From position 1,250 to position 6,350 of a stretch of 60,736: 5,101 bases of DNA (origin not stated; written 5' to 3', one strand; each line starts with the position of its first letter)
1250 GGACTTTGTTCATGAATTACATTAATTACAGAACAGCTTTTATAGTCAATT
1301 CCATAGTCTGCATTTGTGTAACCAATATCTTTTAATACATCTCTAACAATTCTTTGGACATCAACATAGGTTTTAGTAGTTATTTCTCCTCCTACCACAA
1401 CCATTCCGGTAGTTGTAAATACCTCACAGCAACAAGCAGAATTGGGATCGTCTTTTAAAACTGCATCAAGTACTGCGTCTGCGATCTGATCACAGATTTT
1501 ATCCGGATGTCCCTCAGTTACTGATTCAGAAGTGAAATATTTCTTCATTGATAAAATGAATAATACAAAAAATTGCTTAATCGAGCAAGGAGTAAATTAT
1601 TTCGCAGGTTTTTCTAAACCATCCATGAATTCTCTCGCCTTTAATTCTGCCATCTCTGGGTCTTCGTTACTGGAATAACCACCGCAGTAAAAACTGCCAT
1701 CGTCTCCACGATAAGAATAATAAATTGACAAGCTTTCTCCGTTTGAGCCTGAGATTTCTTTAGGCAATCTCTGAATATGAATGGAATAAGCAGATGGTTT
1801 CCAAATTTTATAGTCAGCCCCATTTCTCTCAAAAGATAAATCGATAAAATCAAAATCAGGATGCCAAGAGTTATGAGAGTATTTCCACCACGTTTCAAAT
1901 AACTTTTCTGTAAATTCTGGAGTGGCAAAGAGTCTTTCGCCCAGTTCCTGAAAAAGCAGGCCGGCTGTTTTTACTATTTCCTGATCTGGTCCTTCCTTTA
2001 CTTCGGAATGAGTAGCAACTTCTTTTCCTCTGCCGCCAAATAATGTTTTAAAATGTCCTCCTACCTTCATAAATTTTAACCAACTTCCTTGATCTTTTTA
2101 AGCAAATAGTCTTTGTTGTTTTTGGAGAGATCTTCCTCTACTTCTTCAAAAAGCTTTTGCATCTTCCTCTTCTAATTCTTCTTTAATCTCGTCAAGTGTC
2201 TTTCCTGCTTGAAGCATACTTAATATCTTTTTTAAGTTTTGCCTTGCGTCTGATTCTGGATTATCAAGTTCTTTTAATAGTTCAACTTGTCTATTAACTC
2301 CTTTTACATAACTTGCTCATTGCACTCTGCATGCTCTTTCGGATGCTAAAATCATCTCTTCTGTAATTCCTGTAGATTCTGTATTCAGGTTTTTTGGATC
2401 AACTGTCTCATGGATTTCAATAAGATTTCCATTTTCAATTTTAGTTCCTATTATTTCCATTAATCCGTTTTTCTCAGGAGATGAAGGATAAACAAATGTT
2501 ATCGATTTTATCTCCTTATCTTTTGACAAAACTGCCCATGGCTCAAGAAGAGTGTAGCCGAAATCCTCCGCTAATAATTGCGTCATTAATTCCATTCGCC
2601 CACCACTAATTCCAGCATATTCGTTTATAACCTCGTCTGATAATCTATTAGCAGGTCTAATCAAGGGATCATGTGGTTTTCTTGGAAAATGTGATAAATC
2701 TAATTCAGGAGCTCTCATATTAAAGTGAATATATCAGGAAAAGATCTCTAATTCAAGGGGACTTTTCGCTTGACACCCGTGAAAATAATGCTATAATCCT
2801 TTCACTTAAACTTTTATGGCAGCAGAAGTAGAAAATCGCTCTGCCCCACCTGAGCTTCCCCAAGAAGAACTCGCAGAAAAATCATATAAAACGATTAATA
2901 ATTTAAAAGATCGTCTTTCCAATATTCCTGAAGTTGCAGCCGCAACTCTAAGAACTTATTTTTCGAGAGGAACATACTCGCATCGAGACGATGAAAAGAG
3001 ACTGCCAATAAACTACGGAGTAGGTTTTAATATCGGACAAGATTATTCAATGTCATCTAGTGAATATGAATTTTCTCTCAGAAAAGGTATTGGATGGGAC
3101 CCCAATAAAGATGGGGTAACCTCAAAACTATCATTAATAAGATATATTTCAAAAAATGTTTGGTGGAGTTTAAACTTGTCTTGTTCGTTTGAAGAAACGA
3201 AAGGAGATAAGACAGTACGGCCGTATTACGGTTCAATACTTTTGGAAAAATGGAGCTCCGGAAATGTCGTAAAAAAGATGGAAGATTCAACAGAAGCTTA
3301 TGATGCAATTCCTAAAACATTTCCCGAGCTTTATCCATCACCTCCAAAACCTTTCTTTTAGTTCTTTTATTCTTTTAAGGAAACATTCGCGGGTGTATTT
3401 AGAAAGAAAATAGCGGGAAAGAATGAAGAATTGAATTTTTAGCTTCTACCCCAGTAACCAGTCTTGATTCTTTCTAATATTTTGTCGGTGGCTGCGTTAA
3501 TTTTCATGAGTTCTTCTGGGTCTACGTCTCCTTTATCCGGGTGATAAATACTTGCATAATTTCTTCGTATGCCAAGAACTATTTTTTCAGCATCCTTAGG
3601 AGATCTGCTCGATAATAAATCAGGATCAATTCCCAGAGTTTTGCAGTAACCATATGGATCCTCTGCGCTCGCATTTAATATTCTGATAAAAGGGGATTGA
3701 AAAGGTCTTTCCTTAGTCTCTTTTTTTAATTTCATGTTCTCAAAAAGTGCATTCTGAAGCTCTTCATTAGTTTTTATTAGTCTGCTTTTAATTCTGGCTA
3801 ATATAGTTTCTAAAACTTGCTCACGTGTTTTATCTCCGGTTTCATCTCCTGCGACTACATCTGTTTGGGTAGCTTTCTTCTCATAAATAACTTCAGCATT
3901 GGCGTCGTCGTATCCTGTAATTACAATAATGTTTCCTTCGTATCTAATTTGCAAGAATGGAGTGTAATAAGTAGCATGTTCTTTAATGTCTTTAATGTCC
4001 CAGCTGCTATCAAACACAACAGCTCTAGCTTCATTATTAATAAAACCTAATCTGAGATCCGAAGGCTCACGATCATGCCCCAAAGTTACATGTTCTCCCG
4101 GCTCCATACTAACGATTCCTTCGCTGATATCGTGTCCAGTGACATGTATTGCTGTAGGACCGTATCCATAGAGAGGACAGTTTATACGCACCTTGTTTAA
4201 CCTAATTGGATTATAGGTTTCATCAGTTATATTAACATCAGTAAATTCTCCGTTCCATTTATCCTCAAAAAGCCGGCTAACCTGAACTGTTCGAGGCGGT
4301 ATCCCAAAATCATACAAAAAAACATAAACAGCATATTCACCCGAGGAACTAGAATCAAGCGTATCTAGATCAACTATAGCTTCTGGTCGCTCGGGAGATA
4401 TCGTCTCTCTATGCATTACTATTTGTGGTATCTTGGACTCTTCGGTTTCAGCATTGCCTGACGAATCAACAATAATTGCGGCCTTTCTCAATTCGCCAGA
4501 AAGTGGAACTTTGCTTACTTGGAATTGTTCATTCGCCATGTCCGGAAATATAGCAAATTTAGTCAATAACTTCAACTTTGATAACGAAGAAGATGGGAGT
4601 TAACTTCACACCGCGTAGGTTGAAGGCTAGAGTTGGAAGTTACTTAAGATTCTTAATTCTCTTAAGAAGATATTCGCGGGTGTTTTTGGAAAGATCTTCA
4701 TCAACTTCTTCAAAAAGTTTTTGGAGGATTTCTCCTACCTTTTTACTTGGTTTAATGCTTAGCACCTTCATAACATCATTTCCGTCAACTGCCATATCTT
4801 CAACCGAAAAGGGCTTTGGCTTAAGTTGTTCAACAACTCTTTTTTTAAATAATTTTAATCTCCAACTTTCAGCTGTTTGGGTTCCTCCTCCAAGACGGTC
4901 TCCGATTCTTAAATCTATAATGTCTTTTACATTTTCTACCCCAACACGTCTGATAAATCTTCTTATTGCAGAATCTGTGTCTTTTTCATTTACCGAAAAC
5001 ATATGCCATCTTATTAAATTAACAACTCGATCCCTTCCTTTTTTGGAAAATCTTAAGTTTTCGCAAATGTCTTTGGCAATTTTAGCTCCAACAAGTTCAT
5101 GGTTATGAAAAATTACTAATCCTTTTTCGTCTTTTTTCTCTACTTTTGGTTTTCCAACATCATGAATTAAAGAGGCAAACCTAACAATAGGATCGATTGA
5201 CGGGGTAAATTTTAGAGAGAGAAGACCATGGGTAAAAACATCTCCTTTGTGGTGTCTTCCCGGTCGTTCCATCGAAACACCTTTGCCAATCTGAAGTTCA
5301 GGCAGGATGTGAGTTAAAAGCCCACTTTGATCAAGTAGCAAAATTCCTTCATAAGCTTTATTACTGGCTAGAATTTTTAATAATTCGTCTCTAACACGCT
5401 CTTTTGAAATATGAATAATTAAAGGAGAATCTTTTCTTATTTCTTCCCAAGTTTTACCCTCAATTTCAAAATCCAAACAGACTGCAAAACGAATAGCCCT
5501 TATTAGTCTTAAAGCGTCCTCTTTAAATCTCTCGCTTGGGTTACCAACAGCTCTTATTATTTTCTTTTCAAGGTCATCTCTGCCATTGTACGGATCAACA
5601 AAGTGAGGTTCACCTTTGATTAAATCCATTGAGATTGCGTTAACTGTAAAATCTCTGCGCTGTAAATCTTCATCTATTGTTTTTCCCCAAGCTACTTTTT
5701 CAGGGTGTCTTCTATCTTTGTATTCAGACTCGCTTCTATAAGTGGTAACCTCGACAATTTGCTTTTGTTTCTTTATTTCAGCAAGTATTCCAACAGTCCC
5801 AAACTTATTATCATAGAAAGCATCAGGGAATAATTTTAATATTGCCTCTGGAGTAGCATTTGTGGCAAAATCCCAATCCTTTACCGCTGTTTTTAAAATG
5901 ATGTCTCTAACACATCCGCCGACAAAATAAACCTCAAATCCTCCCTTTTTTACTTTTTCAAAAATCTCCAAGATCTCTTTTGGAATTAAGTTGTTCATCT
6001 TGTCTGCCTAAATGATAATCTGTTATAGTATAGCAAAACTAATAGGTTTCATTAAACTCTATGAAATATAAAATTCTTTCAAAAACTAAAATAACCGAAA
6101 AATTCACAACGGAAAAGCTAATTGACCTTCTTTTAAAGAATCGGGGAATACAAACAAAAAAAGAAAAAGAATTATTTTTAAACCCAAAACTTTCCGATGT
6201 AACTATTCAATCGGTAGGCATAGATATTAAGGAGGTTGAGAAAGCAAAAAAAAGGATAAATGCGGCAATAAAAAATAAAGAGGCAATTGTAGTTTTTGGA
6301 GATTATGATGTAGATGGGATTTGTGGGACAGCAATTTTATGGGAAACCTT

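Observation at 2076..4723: The cca 3' end occurs three times within 2.7 kb, and each extra copy closes off a block of orphan genes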

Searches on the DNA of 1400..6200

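Call 79: search_rna_families(source=window, start=1400, end=6200, threshold=evalue, max_evalue=1)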
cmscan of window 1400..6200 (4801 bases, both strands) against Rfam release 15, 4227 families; matches with E-value up to 1: 0.
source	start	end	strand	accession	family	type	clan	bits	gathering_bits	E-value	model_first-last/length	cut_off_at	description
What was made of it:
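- No Rfam family matches (call 79).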

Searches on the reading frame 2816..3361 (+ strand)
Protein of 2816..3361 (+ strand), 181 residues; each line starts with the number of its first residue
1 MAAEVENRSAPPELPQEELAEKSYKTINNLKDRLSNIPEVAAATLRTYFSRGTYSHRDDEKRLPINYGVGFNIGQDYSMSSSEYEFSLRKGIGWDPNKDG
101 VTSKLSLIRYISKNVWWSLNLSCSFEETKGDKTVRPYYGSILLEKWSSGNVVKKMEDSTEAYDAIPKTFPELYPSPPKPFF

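Call 6: search_protein_families(library=pfam, proteins=[window:2816-3361:+], max_evalue=0.1)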
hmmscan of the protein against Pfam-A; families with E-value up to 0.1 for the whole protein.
window:2816-3361:+ (181 aa): 0 families

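Call 32: find_encoding_contigs(protein=window:2816-3361:+, flank=6000, max_places=6)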
Protein window:2816-3361:+ (181 aa): no gene with exactly this product is on record in the collection.

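Call 44: search_protein_families(library=phrogs, proteins=[window:2816-3361:+], max_evalue=0.01)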
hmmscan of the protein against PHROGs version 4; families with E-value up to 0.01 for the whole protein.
window:2816-3361:+ (181 aa): 0 families

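Call 45: search_protein_families(library=padloc, proteins=[window:2816-3361:+], max_evalue=0.01)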
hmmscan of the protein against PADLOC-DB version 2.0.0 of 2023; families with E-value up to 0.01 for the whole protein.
window:2816-3361:+ (181 aa): 0 families

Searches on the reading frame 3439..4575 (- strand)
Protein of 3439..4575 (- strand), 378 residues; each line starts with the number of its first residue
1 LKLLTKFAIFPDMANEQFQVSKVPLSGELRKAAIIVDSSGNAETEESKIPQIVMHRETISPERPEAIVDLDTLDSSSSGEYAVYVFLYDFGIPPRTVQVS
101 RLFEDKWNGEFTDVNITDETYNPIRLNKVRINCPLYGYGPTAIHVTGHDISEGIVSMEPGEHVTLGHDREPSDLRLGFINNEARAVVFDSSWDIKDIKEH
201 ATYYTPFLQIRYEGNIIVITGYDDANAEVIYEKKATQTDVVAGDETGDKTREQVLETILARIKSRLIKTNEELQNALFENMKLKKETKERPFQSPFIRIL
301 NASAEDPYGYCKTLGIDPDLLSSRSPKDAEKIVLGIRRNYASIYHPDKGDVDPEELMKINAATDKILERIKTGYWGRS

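Call 6: search_protein_families(library=pfam, proteins=[window:3439-4575:-], max_evalue=0.1)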
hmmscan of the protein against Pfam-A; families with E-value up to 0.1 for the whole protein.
window:3439-4575:- (378 aa): 0 families

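Call 31: find_encoding_contigs(protein=window:3439-4533:-, flank=6000, max_places=6)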
Protein window:3439-4533:- (364 aa): no gene with exactly this product is on record in the collection.

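Call 40: search_protein_representatives(protein=window:3439-4533:-)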
Query: 364 residues. Proteins with E-value up to 0.001 (for the whole library): 31; up to 1e-10: 14; up to 1e-30: 5. The best 31 are listed.
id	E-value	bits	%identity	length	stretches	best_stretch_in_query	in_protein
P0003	1.3e-242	820.5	100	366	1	1-364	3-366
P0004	6.3e-87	308.4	48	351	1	18-363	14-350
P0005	5.0e-77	275.9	45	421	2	16-232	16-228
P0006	2.8e-71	257.0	41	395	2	17-264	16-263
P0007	5.5e-31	124.5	33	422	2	18-244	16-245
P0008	1.8e-30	122.7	31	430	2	18-267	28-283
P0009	1.2e-28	116.7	31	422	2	235-363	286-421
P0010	3.4e-28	115.3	34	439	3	241-363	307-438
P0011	1.8e-25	106.3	31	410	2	14-259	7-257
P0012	9.8e-25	103.9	51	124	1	245-364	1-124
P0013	3.6e-22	95.4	30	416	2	228-363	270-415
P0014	2.6e-16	76.2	30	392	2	19-226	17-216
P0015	1.4e-15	73.7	50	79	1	291-364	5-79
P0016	6.4e-13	65.0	37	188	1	237-363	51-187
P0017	2.0e-10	56.8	30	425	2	22-245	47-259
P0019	1.1e-08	51.1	35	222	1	236-362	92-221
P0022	1.1e-06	44.5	30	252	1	252-362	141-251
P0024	3.6e-06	42.8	40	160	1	265-352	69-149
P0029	1.7e-04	37.3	34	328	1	255-363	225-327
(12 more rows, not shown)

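Call 43: search_protein_families(library=pfam, proteins=[window:3439-4533:-], max_evalue=1)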
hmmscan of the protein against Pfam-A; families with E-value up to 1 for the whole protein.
window:3439-4533:- (364 aa): 2 families
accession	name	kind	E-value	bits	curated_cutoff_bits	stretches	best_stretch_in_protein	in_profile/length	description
PF04157.22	EAP30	-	0.17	12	26.8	1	235-311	22-75/219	EAP30/Vps36 family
PF09778.15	Guanylate_cyc_2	-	0.25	11.1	28.1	1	195-226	157-188/212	Guanylylate cyclase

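Call 44: search_protein_families(library=phrogs, proteins=[window:3439-4533:-], max_evalue=0.01)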
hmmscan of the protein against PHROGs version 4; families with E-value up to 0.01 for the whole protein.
window:3439-4533:- (364 aa): 0 families

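Call 45: search_protein_families(library=padloc, proteins=[window:3439-4533:-], max_evalue=0.01)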
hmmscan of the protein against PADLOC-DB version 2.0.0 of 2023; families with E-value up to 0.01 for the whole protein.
window:3439-4533:- (364 aa): 1 family
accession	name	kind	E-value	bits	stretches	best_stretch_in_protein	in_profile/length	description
PDLC04474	PDC-M16A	-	0.008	12.6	0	159-268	754-853/917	-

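Call 46: search_protein_families(library=pfam, proteins=[P0004, P0005, P0007, P0009, P0012, P0016, P0019, P0022, P0024, P0029], max_evalue=0.01)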
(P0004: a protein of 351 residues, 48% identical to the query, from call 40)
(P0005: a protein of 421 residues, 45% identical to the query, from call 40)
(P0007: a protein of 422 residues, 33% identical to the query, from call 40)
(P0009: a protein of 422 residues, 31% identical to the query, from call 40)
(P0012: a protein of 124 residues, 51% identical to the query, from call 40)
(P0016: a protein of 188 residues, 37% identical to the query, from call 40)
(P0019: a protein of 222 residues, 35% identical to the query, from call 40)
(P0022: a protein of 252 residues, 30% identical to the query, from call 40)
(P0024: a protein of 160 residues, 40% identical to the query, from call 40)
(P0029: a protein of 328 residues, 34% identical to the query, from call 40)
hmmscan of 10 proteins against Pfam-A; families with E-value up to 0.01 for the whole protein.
P0004 (351 aa): 0 families

P0005 (421 aa): 0 families

P0007 (422 aa): 0 families

P0009 (422 aa): 0 families

P0012 (124 aa): 0 families

P0016 (188 aa): 10 families
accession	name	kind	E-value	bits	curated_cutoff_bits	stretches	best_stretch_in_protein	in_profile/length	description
PF07160.18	SKA1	-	0.00017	21.9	29.6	1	15-94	26-105/243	Spindle and kinetochore-associated protein 1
PF07200.18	Mod_r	-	0.0009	19.7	30.1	1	10-106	8-101/146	Modifier of rudimentary (Mod(r)) protein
PF11559.13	ADIP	-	0.00093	19.7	34.3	1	8-95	42-132/151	Afadin- and alpha -actinin-Binding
PF06810.17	Phage_scaffold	-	0.001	19.5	35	1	18-88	10-80/170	Phage capsid assembly scaffolding protein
PF23649.1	FKBP15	-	0.0014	18.8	27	1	10-74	139-203/224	FK506-binding protein 15-like domain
PF25481.1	Nucleoprot-TPR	-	0.002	18.6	27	1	18-68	29-79/80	Nucleoprotein TPR-like domain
PF00261.25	Tropomyosin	-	0.0028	17.6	38.6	1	18-88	142-212/242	Tropomyosin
PF25450.1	Rab11-FIP3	-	0.0038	17.9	31.9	1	17-90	35-108/125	Rab11-FIP3-like domain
PF23379.1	DUF7096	-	0.0068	16.7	27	1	15-95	96-176/208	Domain of unknown function (DUF7096)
PF11727.13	ISG65-75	-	0.0092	15.7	25.1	0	18-96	57-135/281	Invariant surface glycoprotein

P0019 (222 aa): 3 families
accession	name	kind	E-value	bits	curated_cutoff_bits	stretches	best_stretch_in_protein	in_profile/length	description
PF00226.36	DnaJ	-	0.00011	22.7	27.8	1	190-220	28-62/63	DnaJ domain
PF09728.14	Taxilin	-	0.0035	17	30.3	1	62-140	24-102/302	Myosin-like coiled-coil protein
PF13094.11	CENP-Q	-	0.0041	17.7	28.5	1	64-179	23-130/162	CENP-Q, a CENPA-CAD centromere complex subunit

P0022 (252 aa): 2 families
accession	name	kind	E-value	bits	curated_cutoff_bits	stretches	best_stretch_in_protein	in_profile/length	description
PF00226.36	DnaJ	-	3.9e-07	30.5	27.8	1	205-250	13-62/63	DnaJ domain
PF15575.11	Imm49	-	0.0084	16.2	30.1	0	17-163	46-179/217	Immunity protein 49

P0024 (160 aa): 1 family
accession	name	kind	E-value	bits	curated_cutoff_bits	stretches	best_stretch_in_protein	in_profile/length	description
PF00226.36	DnaJ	-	8.4e-09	35.9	27.8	1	94-158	2-62/63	DnaJ domain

P0029 (328 aa): 1 family
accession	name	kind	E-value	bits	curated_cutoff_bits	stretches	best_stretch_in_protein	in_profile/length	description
PF00226.36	DnaJ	-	0.00017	22.1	27.8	1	261-325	2-62/63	DnaJ domain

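Call 91: find_encoding_contigs(protein=window:3439-4539:-, flank=6000, max_places=6)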
Protein window:3439-4539:- (366 aa): no gene with exactly this product is on record in the collection.

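Call 93: find_related_loci(query=A3, collection=viral_contigs, flank=6000)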
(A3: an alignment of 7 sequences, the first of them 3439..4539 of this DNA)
Query A3 (366 aa) in viral_contigs; peptide patterns used: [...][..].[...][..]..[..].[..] (x = any residue, [..] = any of these).
12 stretches matched a pattern, but none encodes a relative of the query by tblastn (E <= 1e-3).
